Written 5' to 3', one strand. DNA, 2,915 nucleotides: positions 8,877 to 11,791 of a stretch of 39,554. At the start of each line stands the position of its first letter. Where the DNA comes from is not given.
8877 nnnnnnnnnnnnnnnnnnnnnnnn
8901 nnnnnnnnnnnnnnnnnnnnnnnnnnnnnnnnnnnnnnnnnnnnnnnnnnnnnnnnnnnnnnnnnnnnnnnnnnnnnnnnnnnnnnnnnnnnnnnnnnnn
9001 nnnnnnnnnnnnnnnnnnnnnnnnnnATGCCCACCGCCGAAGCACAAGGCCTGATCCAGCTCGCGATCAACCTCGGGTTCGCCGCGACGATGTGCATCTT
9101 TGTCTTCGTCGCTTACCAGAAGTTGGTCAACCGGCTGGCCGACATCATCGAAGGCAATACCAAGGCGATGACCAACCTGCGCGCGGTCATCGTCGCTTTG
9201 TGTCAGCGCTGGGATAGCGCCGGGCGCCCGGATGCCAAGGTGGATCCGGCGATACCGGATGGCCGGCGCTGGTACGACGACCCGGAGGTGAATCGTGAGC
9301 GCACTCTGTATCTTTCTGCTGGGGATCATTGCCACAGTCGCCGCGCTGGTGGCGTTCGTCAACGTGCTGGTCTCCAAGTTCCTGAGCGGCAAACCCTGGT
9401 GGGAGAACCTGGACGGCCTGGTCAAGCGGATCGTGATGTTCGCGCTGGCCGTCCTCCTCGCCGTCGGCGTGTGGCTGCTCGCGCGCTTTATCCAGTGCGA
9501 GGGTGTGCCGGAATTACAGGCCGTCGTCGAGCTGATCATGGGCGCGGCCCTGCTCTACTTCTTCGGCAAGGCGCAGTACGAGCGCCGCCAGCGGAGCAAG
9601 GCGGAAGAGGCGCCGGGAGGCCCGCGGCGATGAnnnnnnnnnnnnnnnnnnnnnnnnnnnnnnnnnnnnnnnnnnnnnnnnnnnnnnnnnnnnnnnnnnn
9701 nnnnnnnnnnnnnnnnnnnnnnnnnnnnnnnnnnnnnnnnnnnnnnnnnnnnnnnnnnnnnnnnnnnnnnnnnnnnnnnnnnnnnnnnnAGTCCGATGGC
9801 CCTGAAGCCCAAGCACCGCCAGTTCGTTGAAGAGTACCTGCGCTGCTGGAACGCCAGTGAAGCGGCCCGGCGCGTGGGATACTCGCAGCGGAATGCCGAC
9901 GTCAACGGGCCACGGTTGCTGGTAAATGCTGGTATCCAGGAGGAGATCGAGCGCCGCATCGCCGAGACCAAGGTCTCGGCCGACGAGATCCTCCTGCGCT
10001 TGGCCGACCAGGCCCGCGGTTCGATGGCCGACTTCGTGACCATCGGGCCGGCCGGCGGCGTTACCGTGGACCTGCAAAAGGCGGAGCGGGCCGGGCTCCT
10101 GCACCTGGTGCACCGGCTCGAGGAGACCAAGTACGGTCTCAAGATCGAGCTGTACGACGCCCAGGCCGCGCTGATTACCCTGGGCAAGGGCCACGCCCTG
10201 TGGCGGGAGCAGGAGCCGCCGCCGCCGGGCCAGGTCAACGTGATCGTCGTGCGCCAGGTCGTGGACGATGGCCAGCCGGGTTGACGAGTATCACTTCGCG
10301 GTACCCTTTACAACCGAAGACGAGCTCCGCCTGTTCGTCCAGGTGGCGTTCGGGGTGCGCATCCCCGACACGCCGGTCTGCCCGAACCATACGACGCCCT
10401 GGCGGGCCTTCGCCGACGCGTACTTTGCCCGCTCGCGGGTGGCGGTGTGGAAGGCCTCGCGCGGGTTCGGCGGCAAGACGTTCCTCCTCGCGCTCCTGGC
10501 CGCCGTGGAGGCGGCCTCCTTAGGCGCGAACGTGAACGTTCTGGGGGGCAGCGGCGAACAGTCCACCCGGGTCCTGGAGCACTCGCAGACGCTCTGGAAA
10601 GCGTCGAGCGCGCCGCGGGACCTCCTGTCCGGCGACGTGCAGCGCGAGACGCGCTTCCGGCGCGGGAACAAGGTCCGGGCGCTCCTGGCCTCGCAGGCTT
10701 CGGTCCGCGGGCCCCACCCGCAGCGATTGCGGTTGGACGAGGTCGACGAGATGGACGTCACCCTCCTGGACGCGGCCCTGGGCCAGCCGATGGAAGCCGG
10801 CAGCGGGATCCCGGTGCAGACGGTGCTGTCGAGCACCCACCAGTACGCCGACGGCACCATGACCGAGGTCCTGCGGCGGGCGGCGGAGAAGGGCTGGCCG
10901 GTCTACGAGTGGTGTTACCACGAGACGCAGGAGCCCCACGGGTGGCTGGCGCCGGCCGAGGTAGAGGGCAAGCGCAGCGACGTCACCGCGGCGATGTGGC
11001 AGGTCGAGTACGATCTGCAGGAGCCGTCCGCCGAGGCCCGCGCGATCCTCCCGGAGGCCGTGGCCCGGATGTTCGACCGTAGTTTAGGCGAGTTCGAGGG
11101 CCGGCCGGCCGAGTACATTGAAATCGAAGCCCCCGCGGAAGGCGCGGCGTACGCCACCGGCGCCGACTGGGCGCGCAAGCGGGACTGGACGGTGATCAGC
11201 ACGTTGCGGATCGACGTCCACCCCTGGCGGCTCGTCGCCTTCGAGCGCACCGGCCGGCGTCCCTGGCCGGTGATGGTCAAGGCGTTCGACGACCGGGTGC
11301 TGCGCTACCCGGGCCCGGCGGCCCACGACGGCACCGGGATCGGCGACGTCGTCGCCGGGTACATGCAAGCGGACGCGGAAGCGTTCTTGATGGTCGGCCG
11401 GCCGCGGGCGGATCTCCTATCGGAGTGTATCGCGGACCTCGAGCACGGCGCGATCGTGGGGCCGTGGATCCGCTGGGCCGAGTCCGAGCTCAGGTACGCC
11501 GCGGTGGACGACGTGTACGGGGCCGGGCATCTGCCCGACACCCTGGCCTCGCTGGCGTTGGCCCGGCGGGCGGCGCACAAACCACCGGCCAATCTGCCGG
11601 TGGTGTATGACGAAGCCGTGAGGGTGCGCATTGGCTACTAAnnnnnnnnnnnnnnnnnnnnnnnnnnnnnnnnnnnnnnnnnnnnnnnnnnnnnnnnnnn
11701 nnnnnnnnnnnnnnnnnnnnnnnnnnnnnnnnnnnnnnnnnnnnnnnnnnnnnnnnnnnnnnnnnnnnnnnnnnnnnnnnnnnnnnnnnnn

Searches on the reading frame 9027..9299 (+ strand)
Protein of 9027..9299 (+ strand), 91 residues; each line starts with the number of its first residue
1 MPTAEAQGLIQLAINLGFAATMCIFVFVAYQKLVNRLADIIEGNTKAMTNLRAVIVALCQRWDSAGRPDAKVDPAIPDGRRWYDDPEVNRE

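Call 10: search_protein_families(library=pfam, max_evalue=0.01, proteins=[window:9027-9299:+])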
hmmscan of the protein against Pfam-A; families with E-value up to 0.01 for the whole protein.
window:9027-9299:+ (91 aa): 0 families

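Call 11: search_protein_families(library=phrogs, max_evalue=0.01, proteins=[window:9027-9299:+])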
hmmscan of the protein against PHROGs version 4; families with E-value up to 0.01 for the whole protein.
window:9027-9299:+ (91 aa): 1 family
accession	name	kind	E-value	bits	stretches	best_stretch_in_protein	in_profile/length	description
phrog_4898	-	lysis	0.00026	22.3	1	7-55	2-51/62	holin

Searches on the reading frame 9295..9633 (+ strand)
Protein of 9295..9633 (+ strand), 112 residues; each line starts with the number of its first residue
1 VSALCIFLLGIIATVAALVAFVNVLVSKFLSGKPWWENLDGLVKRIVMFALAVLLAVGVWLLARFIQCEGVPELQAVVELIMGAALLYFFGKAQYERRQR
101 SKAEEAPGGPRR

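Call 10: search_protein_families(library=pfam, max_evalue=0.01, proteins=[window:9295-9633:+])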
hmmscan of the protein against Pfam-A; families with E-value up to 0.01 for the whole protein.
window:9295-9633:+ (112 aa): 0 families

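Call 11: search_protein_families(library=phrogs, max_evalue=0.01, proteins=[window:9295-9633:+])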
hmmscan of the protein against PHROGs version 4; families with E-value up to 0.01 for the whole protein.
window:9295-9633:+ (112 aa): 1 family
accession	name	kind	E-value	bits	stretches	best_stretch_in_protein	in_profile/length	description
phrog_1379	-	unknown function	0.0016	19.6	1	37-93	25-79/117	-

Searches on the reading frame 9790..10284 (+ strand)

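Call 10: search_protein_families(library=pfam, max_evalue=0.01, proteins=[window:9790-10284:+])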
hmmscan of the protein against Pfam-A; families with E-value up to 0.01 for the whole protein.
window:9790-10284:+ (164 aa): 1 family
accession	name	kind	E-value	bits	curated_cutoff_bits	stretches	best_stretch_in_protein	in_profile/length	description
PF03592.21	Terminase_2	-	3.5e-23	83.2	26.1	1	5-137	1-130/141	Terminase small subunit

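Call 11: search_protein_families(library=phrogs, max_evalue=0.01, proteins=[window:9790-10284:+])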
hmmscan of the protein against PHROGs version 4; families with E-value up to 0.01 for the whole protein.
window:9790-10284:+ (164 aa): 5 families
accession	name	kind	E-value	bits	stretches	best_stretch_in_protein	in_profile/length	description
phrog_51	-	head and packaging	1e-28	101.8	1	2-141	86-217/261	terminase small subunit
phrog_2606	-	head and packaging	2.2e-13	51.2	1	5-87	89-176/310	terminase small subunit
phrog_17390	-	unknown function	9.5e-11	42.4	1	5-61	3-59/69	-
phrog_641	-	head and packaging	1.7e-05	26.4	1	3-65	1-63/162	terminase small subunit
phrog_5334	-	head and packaging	0.0023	19.1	1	9-65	21-78/162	terminase small subunit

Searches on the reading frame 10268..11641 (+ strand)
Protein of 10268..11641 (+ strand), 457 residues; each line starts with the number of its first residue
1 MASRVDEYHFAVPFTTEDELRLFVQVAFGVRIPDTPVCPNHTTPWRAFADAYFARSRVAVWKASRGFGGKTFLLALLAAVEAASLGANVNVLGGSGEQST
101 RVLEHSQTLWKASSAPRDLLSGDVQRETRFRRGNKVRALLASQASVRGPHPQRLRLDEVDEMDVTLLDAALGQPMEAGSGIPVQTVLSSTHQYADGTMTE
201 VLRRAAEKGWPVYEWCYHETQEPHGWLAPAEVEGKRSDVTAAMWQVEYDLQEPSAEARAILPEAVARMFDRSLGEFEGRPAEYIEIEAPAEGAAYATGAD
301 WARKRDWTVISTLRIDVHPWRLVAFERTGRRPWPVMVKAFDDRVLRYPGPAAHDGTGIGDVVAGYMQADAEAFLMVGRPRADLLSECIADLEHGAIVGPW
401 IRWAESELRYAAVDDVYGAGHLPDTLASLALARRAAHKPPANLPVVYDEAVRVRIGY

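Call 10: search_protein_families(library=pfam, max_evalue=0.01, proteins=[window:10268-11641:+])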
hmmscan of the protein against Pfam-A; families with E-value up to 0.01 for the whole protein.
window:10268-11641:+ (457 aa): 0 families

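Call 11: search_protein_families(library=phrogs, max_evalue=0.01, proteins=[window:10268-11641:+])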
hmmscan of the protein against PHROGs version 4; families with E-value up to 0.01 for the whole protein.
window:10268-11641:+ (457 aa): 1 family
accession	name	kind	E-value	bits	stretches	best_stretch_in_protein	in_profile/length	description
phrog_9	-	head and packaging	0.00051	20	0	32-164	194-334/812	terminase large subunit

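Call 12: find_related_loci(query=window:10268-11641:+, collection=viral_contigs, flank=6000)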
Query window:10268-11641:+ (457 aa) in viral_contigs; peptide patterns used: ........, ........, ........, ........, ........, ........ (x = any residue, [..] = any of these).
39 stretches matched a pattern; 38 encode a relative of the query (tblastn E <= 1e-3); 38 distinct loci.
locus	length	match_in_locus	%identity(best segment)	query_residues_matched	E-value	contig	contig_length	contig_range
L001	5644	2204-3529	64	3-438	0e+0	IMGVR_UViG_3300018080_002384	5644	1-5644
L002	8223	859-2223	58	7-439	2e-168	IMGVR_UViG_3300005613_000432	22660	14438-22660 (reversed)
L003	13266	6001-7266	58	11-440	1e-163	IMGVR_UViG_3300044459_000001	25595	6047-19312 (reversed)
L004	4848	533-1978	52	8-448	4e-159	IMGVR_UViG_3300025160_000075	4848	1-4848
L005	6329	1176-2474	56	5-432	2e-156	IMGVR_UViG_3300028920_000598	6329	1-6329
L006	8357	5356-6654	56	5-432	9e-156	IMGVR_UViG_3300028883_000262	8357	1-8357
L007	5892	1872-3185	56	5-435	1e-156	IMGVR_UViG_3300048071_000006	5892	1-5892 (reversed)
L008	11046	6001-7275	56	5-436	3e-153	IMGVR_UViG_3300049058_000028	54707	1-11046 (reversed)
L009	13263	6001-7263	55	15-443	5e-153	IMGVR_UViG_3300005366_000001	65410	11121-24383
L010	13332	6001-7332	54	16-457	7e-153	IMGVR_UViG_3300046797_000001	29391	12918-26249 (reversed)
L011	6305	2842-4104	55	15-443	1e-153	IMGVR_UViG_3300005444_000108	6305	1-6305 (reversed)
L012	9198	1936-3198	55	15-443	5e-153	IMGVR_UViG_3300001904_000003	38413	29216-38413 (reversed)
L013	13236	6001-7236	54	19-438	1e-152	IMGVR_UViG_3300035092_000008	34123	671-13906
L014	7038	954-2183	56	19-436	6e-152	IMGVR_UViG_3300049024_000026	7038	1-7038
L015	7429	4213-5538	53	7-435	4e-145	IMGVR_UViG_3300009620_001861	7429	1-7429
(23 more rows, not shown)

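Call 13: find_related_loci(query=window:10268-11641:+, collection=genome_contigs, flank=6000)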
Query window:10268-11641:+ (457 aa) in genome_contigs; peptide patterns used: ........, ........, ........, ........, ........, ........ (x = any residue, [..] = any of these).
42 stretches matched a pattern; 9 encode a relative of the query (tblastn E <= 1e-3); 9 distinct loci.
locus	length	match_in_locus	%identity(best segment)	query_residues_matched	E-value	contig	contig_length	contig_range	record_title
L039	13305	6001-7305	48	16-435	1e-111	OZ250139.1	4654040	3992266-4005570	MAG: Vicinamibacterales bacterium isolate 484768f3-921a-4930-8514-f507c87559ee genome assembly, chromosome: 1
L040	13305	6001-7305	47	16-435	8e-109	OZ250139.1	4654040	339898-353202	MAG: Vicinamibacterales bacterium isolate 484768f3-921a-4930-8514-f507c87559ee genome assembly, chromosome: 1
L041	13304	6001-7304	50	16-435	6e-98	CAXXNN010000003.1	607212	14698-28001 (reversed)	MAG: Vicinamibacterales bacterium isolate 584f8af7-9898-40e5-a533-8d11c034b1eb genome assembly, contig: contig_3, whole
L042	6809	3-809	54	169-435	1e-76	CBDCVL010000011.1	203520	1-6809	MAG: Vicinamibacterales bacterium isolate 95cd3e5d-8026-4a94-9c22-e269ce7c2288 genome assembly, contig: contig_11, whole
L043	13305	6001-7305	48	16-435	3e-113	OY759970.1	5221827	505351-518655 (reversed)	MAG: Vicinamibacterales bacterium isolate d8048395-9ec3-4be5-9403-ce9d0d334964 genome assembly, chromosome: 1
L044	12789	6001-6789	46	188-435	6e-63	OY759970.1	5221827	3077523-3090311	MAG: Vicinamibacterales bacterium isolate d8048395-9ec3-4be5-9403-ce9d0d334964 genome assembly, chromosome: 1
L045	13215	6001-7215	61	44-435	1e-86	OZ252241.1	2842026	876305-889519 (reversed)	MAG: Vicinamibacterales bacterium isolate 2064dafd-9b2a-4308-b7d3-9406566bb03f genome assembly, chromosome: 1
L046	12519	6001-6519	54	196-363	5e-45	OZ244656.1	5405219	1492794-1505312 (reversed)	MAG: Vicinamibacterales bacterium isolate f390f8dd-e92b-4ea0-b198-bad1eda30bba genome assembly, chromosome: 1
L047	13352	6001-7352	54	1-435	5e-60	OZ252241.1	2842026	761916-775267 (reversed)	MAG: Vicinamibacterales bacterium isolate 2064dafd-9b2a-4308-b7d3-9406566bb03f genome assembly, chromosome: 1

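Call 20: find_encoding_contigs(protein=window:10268-11641:+, flank=10000)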
Protein window:10268-11641:+ (457 aa): 6 contigs read that carry it; 4 places shown.
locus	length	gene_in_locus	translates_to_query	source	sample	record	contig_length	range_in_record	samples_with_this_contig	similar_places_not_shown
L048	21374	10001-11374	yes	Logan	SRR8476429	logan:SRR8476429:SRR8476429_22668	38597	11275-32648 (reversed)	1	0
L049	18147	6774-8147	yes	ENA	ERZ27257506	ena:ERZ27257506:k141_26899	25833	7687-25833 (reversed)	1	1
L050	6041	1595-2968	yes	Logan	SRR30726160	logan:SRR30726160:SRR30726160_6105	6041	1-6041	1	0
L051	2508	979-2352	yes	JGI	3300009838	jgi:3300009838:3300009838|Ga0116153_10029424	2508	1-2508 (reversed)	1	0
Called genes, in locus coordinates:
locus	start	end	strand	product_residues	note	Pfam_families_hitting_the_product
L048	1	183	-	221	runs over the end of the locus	PF07505:DUF5131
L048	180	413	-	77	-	-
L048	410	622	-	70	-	-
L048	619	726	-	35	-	-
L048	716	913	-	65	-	-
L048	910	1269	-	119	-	-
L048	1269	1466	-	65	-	-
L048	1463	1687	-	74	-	-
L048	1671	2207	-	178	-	-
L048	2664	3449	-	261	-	-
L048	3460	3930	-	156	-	-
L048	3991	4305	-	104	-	-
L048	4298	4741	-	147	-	-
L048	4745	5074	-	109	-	PF27050:Phage_P22_Y8K6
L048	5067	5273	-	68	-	-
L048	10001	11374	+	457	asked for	-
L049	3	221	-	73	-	?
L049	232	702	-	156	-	-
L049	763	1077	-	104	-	-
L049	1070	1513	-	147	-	-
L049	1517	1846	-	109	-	PF27050:Phage_P22_Y8K6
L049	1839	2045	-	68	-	-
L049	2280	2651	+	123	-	PF01381:HTH_3, PF13560:HTH_31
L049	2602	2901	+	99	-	-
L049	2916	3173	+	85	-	-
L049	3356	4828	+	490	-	PF01555:N6_N4_Mtase, PF04471:Mrr_cat, PF22722:NA-iREase1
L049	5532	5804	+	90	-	-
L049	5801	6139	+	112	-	-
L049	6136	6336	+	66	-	-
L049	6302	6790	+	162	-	PF03592:Terminase_2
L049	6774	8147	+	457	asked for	-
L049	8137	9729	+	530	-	-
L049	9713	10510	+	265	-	-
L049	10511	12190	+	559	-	-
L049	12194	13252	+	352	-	-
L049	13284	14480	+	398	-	PF25209:Phage_capsid_4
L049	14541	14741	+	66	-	-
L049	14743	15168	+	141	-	-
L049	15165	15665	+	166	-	PF05069:Phage_tail_S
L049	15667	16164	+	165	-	-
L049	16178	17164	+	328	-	-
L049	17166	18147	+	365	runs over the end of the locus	PF18906:Phage_tube_2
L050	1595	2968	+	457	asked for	-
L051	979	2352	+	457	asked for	-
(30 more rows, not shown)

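Call 67: find_homologous_proteins(query=L049:5532-5801:+, max_evalue=0.001)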
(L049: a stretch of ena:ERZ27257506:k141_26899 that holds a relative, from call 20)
Query L049:5532-5801:+ (90 aa): 4 proteins with E <= 0.001 among 4 candidates.
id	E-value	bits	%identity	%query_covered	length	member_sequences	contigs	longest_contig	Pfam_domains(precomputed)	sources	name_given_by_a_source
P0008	7.6e-48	178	90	99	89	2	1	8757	-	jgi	jgi:hypothetical protein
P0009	2.0e-31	126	71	99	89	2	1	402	-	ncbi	-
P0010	1.6e-27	113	66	99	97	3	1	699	-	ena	-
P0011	1.4e-25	107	80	72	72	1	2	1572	-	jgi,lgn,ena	-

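Call 68: find_encoding_contigs(protein=P0008, flank=6000)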
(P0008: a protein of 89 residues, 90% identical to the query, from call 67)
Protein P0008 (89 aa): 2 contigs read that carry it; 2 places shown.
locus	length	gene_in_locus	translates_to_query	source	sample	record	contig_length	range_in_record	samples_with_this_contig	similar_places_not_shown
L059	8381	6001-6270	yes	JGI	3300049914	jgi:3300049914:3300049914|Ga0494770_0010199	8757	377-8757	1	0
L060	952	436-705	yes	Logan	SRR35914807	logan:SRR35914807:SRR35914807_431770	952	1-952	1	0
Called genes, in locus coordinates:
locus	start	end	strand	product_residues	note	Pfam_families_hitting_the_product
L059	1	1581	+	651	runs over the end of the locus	?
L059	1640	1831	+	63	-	-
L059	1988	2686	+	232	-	-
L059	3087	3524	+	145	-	-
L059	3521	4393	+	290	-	PF00069:Pkinase, PF01636:APH (faint), PF07714:PK_Tyr_Ser-Thr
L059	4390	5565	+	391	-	-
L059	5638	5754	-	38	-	-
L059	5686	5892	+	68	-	-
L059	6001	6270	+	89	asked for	-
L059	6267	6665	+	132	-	-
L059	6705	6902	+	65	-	-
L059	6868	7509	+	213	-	PF03592:Terminase_2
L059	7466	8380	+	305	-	?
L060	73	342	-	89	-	-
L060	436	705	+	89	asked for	-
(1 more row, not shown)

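Call 69: find_encoding_contigs(protein=P0010, flank=6000)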
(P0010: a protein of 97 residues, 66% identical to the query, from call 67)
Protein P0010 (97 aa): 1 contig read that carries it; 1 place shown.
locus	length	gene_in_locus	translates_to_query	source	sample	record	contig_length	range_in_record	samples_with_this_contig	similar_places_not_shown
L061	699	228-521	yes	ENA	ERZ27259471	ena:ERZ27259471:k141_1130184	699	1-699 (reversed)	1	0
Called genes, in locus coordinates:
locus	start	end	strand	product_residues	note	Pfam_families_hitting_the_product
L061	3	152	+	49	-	?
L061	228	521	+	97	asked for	-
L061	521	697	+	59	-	?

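Call 70: find_encoding_contigs(protein=P0009, flank=6000)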
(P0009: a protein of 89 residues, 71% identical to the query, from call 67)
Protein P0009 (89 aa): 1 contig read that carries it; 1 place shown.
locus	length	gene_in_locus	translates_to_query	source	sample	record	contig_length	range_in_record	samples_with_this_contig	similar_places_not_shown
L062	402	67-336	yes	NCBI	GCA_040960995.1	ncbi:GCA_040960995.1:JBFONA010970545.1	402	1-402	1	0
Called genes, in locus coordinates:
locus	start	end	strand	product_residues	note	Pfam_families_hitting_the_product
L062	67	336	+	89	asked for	-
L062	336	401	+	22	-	?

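Call 75: search_protein_families(library=pfam, max_evalue=10, proteins=[L061:3-149:+, L059:5686-5889:+])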
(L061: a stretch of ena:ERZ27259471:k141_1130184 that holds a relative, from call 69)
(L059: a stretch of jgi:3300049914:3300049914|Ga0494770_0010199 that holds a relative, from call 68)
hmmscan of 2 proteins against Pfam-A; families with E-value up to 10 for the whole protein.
L061:3-149:+ (49 aa): 1 family
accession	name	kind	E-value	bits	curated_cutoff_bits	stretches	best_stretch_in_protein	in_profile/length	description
PF10055.14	DUF2292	-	0.0056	16.7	22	1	1-22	6-27/37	Uncharacterized small protein (DUF2292)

L059:5686-5889:+ (68 aa): 0 families

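Call 77: find_homologous_proteins(query=L061:3-149:+, max_evalue=1)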
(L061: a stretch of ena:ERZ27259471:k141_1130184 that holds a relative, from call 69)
Query L061:3-149:+ (49 aa): 3 proteins with E <= 1 among 3 candidates.
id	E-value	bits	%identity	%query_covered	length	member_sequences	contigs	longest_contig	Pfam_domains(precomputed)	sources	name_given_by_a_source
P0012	1.6e-24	101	98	100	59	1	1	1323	PF10055.15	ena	-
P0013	1.2e-19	86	83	98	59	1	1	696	-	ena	-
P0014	1.4e-18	82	78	100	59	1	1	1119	-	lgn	-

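Call 79: find_encoding_contigs(protein=P0012, flank=3000)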
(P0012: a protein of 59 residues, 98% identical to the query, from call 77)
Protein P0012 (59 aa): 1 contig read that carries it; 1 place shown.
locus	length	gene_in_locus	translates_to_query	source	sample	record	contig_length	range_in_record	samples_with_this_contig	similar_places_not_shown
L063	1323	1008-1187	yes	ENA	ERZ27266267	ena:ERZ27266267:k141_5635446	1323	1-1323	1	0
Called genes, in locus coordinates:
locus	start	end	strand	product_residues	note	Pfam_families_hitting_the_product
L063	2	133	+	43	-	?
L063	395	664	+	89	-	PF02604:PhdYeFM_antitox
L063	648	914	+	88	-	PF05016:ParE_toxin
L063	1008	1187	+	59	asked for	PF10055:DUF2292 (faint)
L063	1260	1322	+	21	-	?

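Call 80: find_encoding_contigs(protein=P0014, flank=3000)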
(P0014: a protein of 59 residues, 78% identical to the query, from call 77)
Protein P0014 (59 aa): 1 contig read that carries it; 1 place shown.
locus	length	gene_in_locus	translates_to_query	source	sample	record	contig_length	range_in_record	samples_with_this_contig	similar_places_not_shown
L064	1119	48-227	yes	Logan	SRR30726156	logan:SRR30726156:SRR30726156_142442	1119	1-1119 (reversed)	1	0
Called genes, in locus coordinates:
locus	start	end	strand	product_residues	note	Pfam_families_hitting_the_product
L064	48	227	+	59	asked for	-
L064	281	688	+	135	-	-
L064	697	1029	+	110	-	-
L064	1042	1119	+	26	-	?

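Call 87: search_protein_families(library=pfam, max_evalue=10, proteins=[P0012, P0013, P0014])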
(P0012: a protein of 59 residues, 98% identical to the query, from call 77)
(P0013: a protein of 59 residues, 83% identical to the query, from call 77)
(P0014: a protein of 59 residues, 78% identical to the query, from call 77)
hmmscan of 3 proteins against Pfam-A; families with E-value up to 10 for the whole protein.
P0012 (59 aa): 1 family
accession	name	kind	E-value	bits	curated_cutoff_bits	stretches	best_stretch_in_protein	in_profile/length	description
PF10055.14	DUF2292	-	2.4e-05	24.2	22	1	7-32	2-27/37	Uncharacterized small protein (DUF2292)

P0013 (59 aa): 1 family
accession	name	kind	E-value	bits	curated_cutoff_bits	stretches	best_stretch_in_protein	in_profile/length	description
PF10055.14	DUF2292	-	8.2e-05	22.6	22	1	7-32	2-27/37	Uncharacterized small protein (DUF2292)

P0014 (59 aa): 2 families
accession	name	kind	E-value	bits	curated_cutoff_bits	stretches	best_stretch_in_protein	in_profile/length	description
PF10055.14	DUF2292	-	0.0045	17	22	1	7-32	2-27/37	Uncharacterized small protein (DUF2292)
PF18364.6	Molybdopterin_N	-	0.073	13.5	26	1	18-33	4-19/41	Molybdopterin oxidoreductase N-terminal domain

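Call 89: search_solved_structures(query=A6, max_evalue=10)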
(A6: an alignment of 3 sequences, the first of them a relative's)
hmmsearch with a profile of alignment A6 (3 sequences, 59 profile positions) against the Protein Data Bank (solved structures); distinct sequences matched with E-value up to 10: 14.
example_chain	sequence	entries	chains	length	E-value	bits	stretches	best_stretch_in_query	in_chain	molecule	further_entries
8qaf_A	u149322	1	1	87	0.013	18.3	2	2-25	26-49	sc-apCC-8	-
5ez9_A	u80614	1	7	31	0.56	13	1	2-22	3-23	CC-Hept-L22H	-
5eza_A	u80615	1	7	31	0.82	12.5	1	2-22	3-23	CC-Hept-C-H-I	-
7nfi_A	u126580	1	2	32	1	12.2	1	2-22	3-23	CC-Type2-(LaId)4-L7Y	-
7pkq_a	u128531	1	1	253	1.3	11.9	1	11-32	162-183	bS1m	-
8qaa_A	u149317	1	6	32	1.3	11.9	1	2-24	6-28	antiparallel 6-helix bundle-ALIA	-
5ez8_A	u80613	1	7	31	1.3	11.9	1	2-23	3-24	CC-Hept-I-C-I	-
7nfn_A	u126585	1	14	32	1.3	11.8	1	2-20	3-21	CC-Type2-(LaId)4-L21N-I24N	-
9f5a_A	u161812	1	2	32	1.4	11.7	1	2-22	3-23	CC-Type2-II-I17V-I21F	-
7nfm_A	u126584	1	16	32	1.5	11.7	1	2-21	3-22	CC-Type2-(LaId)4-L21K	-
6g67_A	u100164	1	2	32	1.5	11.6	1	2-24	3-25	CC-Type2-II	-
6eik_A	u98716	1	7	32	1.5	11.6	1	2-20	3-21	CC-Hept-I24E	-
4pna_A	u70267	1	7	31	1.5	11.6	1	2-22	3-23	CC-Hept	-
7nfh_A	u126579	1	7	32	1.7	11.4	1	2-24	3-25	CC-Type2-(MaId)4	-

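Call 92: search_dna_similar(query=P0012, collection=phages, mode=protein, max_evalue=1)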
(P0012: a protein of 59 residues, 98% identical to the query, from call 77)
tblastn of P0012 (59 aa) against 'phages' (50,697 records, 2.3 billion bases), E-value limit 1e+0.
No match.

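Call 94: search_dna_similar(query=window:10268-11641:+, collection=phages, mode=protein, max_evalue=0.00001, max_rows=12)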
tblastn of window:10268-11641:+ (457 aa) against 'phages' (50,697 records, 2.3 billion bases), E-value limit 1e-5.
No match.

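Call 116: search_protein_families(library=phrogs, max_evalue=0.001, proteins=[P0012, L059:5686-5889:+])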
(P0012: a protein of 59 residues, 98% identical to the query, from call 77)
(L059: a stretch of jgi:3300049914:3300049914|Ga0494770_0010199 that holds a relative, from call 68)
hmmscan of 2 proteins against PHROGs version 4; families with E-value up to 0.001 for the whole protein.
P0012 (59 aa): 0 families

L059:5686-5889:+ (68 aa): 0 families
